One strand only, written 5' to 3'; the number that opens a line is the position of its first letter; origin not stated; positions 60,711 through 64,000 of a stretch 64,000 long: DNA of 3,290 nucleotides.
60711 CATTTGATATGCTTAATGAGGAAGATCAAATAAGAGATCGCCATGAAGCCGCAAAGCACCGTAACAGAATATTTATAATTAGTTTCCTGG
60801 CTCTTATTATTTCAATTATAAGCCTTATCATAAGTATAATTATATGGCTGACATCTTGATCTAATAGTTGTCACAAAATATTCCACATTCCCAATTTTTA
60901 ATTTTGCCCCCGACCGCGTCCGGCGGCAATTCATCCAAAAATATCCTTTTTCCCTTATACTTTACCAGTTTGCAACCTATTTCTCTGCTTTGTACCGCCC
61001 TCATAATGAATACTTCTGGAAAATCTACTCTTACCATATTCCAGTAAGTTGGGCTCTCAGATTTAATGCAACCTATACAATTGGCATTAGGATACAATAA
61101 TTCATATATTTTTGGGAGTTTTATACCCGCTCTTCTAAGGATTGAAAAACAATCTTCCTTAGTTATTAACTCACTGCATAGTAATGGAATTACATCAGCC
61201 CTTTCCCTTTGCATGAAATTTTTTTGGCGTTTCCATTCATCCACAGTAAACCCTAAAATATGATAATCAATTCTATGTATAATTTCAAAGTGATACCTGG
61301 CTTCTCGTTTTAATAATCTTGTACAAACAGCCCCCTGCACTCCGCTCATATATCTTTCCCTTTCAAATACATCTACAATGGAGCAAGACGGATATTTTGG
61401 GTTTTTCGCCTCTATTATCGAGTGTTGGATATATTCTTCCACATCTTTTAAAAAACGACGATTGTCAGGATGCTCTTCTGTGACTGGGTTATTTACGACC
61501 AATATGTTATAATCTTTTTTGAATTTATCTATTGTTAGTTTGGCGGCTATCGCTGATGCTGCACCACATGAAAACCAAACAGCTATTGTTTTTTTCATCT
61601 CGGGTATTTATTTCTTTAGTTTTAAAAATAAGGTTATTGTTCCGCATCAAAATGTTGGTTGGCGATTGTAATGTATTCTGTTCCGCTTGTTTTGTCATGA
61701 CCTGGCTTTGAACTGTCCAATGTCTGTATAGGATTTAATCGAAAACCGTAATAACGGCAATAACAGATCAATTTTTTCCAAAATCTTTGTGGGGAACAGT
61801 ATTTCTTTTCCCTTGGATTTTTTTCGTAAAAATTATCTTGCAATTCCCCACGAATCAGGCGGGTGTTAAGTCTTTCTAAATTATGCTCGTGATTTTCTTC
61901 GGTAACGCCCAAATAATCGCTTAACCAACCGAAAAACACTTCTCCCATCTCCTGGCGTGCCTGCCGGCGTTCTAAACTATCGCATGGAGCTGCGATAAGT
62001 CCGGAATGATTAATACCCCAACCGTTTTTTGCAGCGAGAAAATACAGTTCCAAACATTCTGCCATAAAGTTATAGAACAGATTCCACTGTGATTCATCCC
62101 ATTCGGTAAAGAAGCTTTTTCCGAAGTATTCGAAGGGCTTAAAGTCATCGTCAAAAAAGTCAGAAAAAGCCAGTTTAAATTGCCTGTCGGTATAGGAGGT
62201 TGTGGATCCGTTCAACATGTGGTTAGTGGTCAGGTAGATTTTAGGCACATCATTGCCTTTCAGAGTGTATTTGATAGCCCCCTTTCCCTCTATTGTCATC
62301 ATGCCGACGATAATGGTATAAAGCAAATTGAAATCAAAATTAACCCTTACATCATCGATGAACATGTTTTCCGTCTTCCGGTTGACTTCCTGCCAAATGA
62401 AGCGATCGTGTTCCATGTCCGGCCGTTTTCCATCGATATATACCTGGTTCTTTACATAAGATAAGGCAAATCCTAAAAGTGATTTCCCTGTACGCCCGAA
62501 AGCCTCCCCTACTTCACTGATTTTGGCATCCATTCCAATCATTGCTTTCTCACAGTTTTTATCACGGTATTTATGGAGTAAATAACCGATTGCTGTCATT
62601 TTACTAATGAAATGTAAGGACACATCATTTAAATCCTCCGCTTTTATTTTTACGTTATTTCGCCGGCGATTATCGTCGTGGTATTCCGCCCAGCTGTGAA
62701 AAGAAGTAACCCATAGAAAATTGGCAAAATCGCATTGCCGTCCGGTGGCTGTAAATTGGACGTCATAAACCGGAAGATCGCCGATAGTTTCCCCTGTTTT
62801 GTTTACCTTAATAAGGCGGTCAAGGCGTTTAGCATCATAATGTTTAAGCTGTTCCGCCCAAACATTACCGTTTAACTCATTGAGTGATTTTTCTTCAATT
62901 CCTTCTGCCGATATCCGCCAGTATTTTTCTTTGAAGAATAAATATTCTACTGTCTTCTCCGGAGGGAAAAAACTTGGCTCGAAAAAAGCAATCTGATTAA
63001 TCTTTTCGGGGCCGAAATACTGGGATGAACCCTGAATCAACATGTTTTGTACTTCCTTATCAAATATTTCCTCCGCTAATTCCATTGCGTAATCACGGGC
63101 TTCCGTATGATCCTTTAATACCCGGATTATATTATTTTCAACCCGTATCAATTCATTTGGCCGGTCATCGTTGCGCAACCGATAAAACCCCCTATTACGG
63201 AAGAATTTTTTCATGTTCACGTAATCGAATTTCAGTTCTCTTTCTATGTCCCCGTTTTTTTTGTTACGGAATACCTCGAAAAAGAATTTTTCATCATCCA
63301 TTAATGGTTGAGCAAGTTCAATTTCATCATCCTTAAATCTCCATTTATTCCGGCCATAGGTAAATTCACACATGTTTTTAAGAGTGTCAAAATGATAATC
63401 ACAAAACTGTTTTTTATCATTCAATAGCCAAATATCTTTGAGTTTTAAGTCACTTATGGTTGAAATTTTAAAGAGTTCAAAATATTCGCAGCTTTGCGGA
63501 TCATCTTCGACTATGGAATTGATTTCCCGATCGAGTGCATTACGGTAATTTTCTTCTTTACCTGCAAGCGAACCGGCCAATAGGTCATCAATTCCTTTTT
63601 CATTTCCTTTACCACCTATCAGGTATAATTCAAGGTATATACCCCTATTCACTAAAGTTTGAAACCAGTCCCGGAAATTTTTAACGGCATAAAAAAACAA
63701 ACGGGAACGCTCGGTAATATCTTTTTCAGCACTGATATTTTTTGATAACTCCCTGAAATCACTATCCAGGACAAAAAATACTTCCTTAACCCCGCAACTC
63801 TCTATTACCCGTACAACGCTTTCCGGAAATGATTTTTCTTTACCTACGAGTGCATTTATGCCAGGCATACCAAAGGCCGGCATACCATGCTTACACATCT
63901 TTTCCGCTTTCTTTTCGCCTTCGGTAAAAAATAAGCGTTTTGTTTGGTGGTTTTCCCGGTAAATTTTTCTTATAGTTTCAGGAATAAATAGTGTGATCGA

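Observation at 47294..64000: tRNA-Pro-integrated element with phage-like functions but no tailed-phage hallmark genes: candidate non-tailed membrane-containing or pleomorphic temperate virus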

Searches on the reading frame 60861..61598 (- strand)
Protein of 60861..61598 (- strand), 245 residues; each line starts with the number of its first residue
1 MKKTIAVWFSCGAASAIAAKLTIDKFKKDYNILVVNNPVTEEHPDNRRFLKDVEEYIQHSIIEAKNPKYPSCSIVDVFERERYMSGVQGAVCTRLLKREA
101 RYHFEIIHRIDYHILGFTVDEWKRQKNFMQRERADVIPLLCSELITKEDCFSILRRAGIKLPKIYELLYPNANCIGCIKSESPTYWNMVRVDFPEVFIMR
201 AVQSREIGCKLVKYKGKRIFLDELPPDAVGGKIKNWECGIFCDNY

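Call 6: search_protein_families(library=pfam, max_evalue=0.01, proteins=[window:60861-61598:-])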
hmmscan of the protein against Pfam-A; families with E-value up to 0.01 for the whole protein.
window:60861-61598:- (245 aa): 0 families

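Call 7: search_protein_families(library=phrogs, max_evalue=0.01, proteins=[window:60861-61598:-])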
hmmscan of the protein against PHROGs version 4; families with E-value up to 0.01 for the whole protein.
window:60861-61598:- (245 aa): 1 family
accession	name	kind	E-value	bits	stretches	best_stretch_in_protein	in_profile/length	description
phrog_424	-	moron, auxiliary metabolic gene and host takeover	1.1e-36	127.8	1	2-227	160-393/460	phosphoadenosine phosphosulfate reductase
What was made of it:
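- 60861..61598 (-): PAPS-reductase-like protein, 245 aa. phrog_424 E 1.1e-36 (call 7).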

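Call 17: find_encoding_contigs(protein=window:60861-61598:-, flank=10000, max_places=4)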
Protein window:60861-61598:- (245 aa): 2 contigs read that carry it; 1 place shown.
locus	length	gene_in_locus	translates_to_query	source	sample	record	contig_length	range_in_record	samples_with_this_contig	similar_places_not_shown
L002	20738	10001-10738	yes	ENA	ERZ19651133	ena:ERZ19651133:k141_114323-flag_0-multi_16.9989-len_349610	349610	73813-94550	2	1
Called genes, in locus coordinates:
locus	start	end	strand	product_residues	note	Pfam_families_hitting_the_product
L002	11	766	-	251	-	PF00881:Nitroreductase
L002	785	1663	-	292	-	PF03279:Lip_A_acyltrans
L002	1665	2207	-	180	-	PF00702:Hydrolase (weak), PF08645:PNK3P (weak), PF13242:Hydrolase_like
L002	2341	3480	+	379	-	-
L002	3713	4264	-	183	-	PF25024:EGF_TEN (weak), PF07974:EGF_2 (weak), PF23106:EGF_Teneurin (weak)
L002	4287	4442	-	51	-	-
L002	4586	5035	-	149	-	-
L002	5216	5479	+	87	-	-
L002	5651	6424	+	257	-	PF00145:DNA_methylase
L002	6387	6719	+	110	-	-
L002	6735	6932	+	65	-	-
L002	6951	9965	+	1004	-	PF01807:Zn_ribbon_DnaG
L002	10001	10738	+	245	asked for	-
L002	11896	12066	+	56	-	-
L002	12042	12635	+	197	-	-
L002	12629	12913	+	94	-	-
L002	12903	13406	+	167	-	-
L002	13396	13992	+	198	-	-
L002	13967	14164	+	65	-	-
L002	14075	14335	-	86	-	-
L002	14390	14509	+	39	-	-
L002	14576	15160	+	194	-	-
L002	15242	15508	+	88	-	-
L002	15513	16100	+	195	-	-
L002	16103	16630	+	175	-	-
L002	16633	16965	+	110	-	-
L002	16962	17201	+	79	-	-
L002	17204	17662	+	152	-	-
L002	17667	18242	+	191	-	PF01471:PG_binding_1 (weak)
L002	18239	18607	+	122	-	-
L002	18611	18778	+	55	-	-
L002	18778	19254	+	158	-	PF01832:Glucosaminidase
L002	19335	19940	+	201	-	-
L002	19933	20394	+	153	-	-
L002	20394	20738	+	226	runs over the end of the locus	PF13385:Laminin_G_3 (weak)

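Call 59: search_protein_families(library=pfam, max_evalue=0.01, proteins=[L002:6951-9965:+, L002:5651-6424:+, L002:6387-6719:+, L002:4586-5035:-, L002:3713-4264:-])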
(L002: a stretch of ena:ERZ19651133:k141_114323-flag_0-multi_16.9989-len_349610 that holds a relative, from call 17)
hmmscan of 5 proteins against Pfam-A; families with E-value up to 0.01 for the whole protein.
L002:6951-9965:+ (1004 aa): 2 families
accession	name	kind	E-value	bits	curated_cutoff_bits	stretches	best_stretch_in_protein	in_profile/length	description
PF01807.25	Zn_ribbon_DnaG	-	1.5e-18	66.9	24.9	1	7-101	3-96/98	CHC2 zinc finger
PF12965.13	DUF3854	-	4e-05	24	23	1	238-274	12-49/130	Domain of unknown function (DUF3854)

L002:5651-6424:+ (257 aa): 1 family
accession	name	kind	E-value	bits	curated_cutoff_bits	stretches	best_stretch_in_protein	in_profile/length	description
PF00145.23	DNA_methylase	-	4.3e-33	115.6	22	1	6-162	4-164/324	C-5 cytosine-specific DNA methylase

L002:6387-6719:+ (110 aa): 0 families

L002:4586-5035:- (149 aa): 2 families
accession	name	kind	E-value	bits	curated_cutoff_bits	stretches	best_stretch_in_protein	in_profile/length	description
PF01381.28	HTH_3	-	6.5e-05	23.3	23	1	10-64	1-54/55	Helix-turn-helix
PF09648.15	YycI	-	0.0014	18.7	29.7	1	84-141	132-188/232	YycI protein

L002:3713-4264:- (183 aa): 4 families
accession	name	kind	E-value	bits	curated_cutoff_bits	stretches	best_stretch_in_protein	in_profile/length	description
PF07974.19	EGF_2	-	3.7e-07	30.8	22.1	1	25-52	1-32/32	EGF-like domain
PF25024.1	EGF_TEN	-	1.2e-06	28.8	65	1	25-56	95-126/234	Teneurin EGF domain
PF23106.1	EGF_Teneurin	-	2.4e-05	24.7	24.3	1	29-53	4-28/30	Teneurin-like EGF domain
PF18720.7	EGF_Tenascin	-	0.004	17.6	25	1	30-53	6-29/29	Tenascin EGF domain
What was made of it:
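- Checked: The full gene is 1004 aa, with a DnaG zinc ribbon, DUF3854 and a Walker A motif GRTGKS (calls 17, 59).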

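Call 60: search_protein_families(library=phrogs, max_evalue=0.01, proteins=[L002:6951-9965:+, L002:5651-6424:+, L002:6387-6719:+, L002:4586-5035:-, L002:3713-4264:-])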
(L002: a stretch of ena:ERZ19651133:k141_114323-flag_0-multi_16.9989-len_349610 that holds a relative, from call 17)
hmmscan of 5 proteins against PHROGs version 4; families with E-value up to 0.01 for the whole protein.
L002:6951-9965:+ (1004 aa): 6 families
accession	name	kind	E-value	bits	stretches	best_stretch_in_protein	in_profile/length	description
phrog_28855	-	unknown function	2.9e-36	126.2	2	656-980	473-785/804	-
phrog_6444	-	DNA, RNA and nucleotide metabolism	2.7e-16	60.5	1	3-109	3-110/577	DNA primase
phrog_510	-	DNA, RNA and nucleotide metabolism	7.4e-07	29.2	1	19-100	26-107/667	DNA primase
phrog_18097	-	DNA, RNA and nucleotide metabolism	8.7e-06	26.4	1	11-93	8-90/199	DNA primase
phrog_360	-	DNA, RNA and nucleotide metabolism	1e-05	26.7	1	19-95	8-88/133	DNA primase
phrog_11992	-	unknown function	0.0029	18.9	1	8-123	2-115/177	-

L002:5651-6424:+ (257 aa): 6 families
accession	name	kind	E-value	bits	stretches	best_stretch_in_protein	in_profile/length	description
phrog_363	-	other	1e-50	173.7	1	1-242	52-317/327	DNA methyltransferase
phrog_116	-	other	3.2e-40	139.2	1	1-164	206-375/779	DNA methyltransferase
phrog_29583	-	other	5.5e-10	39.6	1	48-159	62-189/468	DNA methyltransferase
phrog_32758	-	other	1.2e-06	29.4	1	121-166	5-50/154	DNA methyltransferase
phrog_5999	-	other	4e-06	27.8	1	8-96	8-102/109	DNA methyltransferase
phrog_36267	-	other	0.0057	17.4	1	7-65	5-63/151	DNA methyltransferase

L002:6387-6719:+ (110 aa): 0 families

L002:4586-5035:- (149 aa): 7 families
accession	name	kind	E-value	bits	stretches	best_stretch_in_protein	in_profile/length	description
phrog_8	-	transcription regulation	1.9e-10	41.8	1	21-134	172-273/346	transcriptional regulator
phrog_18068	-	unknown function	2.5e-08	35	1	9-87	16-93/184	-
phrog_4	-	transcription regulation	3.5e-08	33.8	1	5-91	132-216/400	transcriptional repressor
phrog_2328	-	transcription regulation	2e-07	31.9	1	21-109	30-111/128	transcriptional repressor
phrog_2967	-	transcription regulation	2.6e-07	31.4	1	2-128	7-121/225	transcriptional regulator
phrog_9710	-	unknown function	4e-06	27.8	1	9-76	26-86/95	-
phrog_3037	-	transcription regulation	3.1e-05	24.9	1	10-134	19-113/189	transcriptional repressor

L002:3713-4264:- (183 aa): 0 families

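Call 95: search_dna_similar(query=L002:6951-9965:+, collection=phages, mode=protein, max_evalue=0.00001, max_rows=10)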
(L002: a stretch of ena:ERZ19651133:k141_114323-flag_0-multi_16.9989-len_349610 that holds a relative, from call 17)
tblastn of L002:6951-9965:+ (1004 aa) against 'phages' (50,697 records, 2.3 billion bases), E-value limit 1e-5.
Records with a match: 37; places in all: 37; records where one place covers at least 80% of the query: 1.
Best place of each record, by identity: <60% 37.
By first word of the organism name: Bacteriophage 14; Porphyromonas 9; Helicobacter 4; Listeria 4; Polaribacter 2; Enterococcus 2; Caudoviricetes 1; Bacteroides 1.
By host as written in the record: - 11; Helicobacter pylori 4; Listeria monocytogenes 4; Helicobacter acinonychis 4; Polaribacter sp. AHE13PA 2; Bacteroides thetaiotaomicron BG12 1; Helicobacter ganmani 1; Porphyromonas gingivalis Kyudai-3 1; and 9 more.
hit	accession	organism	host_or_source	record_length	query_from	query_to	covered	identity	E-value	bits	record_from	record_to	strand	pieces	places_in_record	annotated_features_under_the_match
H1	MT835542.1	Bacteriophage sp.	human fecal samples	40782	17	1003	98%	37.1%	0e+0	656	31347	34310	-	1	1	record has no annotation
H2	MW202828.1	Caudoviricetes sp.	Manatee Spring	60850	472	966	49%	25.2%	1e-29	134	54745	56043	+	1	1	vire al domain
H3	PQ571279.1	Bacteroides phage BT-TP2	Bacteroides thetaiotaomicron BG12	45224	401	914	51%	24.2%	5e-30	135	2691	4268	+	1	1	hypothetical protein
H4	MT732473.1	Polaribacter phage Leef_1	Polaribacter sp. AHE13PA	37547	474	908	43%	23.9%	8e-26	121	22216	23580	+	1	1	DNA primase/TOPRIM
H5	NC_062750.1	Polaribacter phage Leef_1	Polaribacter sp. AHE13PA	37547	474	908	43%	23.9%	8e-26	121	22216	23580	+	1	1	DNA primase/TOPRIM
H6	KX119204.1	Helicobacter phage Sw577G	Helicobacter pylori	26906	11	227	22%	28.7%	4e-7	61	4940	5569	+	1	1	DNA primase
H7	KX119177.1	Helicobacter phage SwA626G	Helicobacter pylori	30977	11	227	22%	27.8%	3e-6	57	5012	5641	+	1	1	DNA primase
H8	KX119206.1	Helicobacter phage UKEN32U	Helicobacter pylori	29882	11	227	22%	27.0%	5e-6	57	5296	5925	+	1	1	DNA primase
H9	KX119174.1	Helicobacter phage UKEN31U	Helicobacter pylori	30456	11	227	22%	27.0%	5e-6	57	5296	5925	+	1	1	DNA primase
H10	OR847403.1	Listeria phage LM 4-11-1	Listeria monocytogenes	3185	1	213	21%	23.0%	6e-7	60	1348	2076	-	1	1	record has no annotation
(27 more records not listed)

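Call 96: search_protein_families(library=pfam, max_evalue=0.001, proteins=[L002:2341-3480:+])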
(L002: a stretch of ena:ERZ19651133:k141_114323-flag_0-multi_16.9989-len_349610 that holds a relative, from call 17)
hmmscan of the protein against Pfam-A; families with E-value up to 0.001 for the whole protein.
L002:2341-3480:+ (379 aa): 0 families

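Call 99: search_protein_families(library=padloc, max_evalue=0.001, proteins=[L002:3713-4264:-, L002:4586-5035:-, L002:5651-6424:+, L002:6387-6719:+, window:60861-61598:-])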
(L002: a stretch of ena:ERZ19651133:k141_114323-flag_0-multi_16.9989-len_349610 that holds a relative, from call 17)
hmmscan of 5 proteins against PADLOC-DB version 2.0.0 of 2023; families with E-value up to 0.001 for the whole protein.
L002:3713-4264:- (183 aa): 0 families

L002:4586-5035:- (149 aa): 0 families

L002:5651-6424:+ (257 aa): 50 families (the best 25 are shown)
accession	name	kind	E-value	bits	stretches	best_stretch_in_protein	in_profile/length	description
PDLC03272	MTase_II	-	2.1e-38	130.5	1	3-160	75-236/407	Type II methyltransferase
PDLC03378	MTase_II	-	1.6e-31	107.9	1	1-164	1-172/344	Type II methyltransferase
PDLC03731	oMTase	-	3.1e-22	77.1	1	29-166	40-181/326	orphan methyltransferase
PDLC00026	DruM2|DruM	-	7.3e-22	76.4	1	5-160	7-168/336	DNA cytosine methylase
PDLC03234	MTase_II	-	2.8e-21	74.2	1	3-161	5-176/375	Type II methyltransferase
PDLC03324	MTase_II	-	4.7e-20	69.8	1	5-158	8-168/408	Type II methyltransferase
PDLC00027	DruM2|DruM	-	1.2e-18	65.7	1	7-159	16-171/361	DNA cytosine methylase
PDLC03286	MTase_II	-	3.2e-18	64.2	1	7-174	5-181/185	Type II methyltransferase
PDLC03329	MTase_II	-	2.2e-17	61.4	1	8-165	10-188/407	Type II methyltransferase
PDLC03715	oMTase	-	4.5e-17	59.6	1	2-114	3-122/719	orphan methyltransferase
PDLC03307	MTase_II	-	4.9e-17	60.2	1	8-126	6-124/382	Type II methyltransferase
PDLC03716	oMTase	-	1.7e-16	58.3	1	7-159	43-199/349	orphan methyltransferase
PDLC03242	MTase_II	-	3.1e-16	57.3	1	2-161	100-262/409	Type II methyltransferase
PDLC03217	MTase_II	-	3.9e-16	56.7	1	7-159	26-184/703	Type II methyltransferase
PDLC00031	DruM2|DruM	-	5.9e-16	56.5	1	7-159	16-171/361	DNA cytosine methylase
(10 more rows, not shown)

L002:6387-6719:+ (110 aa): 0 families

window:60861-61598:- (245 aa): 1 family
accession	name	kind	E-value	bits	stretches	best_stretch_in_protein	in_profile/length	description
PDLC02782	SspD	-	1.8e-05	22.6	1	30-197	26-192/277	SspD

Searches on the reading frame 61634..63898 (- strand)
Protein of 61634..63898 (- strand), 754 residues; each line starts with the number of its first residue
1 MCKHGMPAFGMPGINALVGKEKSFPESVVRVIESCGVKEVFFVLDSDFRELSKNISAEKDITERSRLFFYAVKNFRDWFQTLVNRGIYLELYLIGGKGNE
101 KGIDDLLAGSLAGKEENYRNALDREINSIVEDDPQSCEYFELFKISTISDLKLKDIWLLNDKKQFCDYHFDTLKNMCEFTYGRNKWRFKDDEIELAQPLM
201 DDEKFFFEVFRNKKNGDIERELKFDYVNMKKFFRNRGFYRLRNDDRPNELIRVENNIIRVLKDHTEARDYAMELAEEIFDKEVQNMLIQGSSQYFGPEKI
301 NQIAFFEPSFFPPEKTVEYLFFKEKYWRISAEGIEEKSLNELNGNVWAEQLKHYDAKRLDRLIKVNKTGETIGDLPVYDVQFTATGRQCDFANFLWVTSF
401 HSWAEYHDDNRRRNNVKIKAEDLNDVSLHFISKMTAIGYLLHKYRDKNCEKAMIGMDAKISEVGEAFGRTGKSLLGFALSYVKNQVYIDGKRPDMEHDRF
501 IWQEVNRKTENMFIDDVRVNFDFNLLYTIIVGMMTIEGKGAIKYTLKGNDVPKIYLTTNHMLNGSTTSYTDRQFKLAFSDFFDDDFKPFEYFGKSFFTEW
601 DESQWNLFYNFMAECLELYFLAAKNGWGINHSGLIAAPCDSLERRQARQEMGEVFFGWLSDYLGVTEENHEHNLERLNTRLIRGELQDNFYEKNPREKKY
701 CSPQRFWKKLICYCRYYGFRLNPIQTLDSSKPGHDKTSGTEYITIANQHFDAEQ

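Call 6: search_protein_families(library=pfam, max_evalue=0.01, proteins=[window:61634-63898:-])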
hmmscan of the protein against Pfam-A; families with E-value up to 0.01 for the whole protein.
window:61634-63898:- (754 aa): 0 families

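Call 7: search_protein_families(library=phrogs, max_evalue=0.01, proteins=[window:61634-63898:-])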
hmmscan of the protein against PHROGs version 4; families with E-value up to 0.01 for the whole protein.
window:61634-63898:- (754 aa): 1 family
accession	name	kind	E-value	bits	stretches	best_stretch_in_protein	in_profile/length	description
phrog_28855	-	unknown function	1.1e-36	127.6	2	406-730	473-785/804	-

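Call 9: find_encoding_contigs(protein=window:61634-63898:-, flank=10000, max_places=6)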
Protein window:61634-63898:- (754 aa): no gene with exactly this product is on record in the collection.
